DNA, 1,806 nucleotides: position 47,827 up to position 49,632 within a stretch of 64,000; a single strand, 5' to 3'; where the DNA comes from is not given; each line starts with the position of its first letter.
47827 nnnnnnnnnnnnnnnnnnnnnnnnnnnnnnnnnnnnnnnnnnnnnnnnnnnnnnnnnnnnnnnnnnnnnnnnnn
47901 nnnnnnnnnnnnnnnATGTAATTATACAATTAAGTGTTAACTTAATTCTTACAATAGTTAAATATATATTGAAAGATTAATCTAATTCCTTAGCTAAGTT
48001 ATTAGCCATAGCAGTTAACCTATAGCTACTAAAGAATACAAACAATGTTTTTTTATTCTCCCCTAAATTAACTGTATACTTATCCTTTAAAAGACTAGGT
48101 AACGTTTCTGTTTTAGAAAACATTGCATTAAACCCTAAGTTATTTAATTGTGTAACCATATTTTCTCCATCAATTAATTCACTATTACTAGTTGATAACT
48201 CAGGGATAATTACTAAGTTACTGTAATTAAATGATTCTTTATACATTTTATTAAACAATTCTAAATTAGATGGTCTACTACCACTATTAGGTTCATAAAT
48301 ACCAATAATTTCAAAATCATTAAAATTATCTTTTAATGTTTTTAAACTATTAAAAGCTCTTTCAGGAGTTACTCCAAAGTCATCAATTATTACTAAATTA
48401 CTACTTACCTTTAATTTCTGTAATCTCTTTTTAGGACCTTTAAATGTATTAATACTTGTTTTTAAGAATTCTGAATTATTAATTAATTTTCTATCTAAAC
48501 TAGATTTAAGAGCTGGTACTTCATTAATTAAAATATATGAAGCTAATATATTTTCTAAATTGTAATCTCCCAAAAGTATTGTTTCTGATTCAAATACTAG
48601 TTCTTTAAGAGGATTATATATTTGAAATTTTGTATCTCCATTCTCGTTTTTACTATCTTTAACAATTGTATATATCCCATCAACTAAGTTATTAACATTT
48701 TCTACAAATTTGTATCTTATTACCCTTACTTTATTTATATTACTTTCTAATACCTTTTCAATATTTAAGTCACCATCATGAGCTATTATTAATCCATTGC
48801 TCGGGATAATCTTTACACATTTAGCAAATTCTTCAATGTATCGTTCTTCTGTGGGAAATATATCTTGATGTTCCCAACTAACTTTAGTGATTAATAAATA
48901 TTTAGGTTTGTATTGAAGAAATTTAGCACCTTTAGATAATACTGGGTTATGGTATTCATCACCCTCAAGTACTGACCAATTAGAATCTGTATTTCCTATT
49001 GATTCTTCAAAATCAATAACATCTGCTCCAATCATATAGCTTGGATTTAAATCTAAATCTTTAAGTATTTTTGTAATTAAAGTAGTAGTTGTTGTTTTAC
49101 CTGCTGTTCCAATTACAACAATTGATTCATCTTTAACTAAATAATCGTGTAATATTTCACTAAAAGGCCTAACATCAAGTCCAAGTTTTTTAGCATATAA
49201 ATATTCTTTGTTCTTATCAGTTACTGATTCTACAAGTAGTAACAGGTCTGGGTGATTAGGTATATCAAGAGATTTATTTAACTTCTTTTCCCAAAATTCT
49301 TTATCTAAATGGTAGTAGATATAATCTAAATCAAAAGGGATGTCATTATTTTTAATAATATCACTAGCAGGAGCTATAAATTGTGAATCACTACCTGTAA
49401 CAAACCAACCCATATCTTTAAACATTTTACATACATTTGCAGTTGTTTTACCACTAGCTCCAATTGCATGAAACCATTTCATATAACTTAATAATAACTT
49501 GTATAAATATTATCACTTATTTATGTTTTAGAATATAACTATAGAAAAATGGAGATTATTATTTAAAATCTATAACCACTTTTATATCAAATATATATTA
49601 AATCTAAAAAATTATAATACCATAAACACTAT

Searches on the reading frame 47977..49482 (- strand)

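Call 81: search_protein_families(library=pfam, proteins=[window:47977-49482:-], max_evalue=0.00001)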
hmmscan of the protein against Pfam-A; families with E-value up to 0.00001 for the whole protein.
window:47977-49482:- (501 aa): 1 family
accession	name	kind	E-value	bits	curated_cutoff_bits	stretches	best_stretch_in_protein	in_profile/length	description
PF08245.18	Mur_ligase_M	-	1.2e-16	61.7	24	1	125-317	3-198/200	Mur ligase middle domain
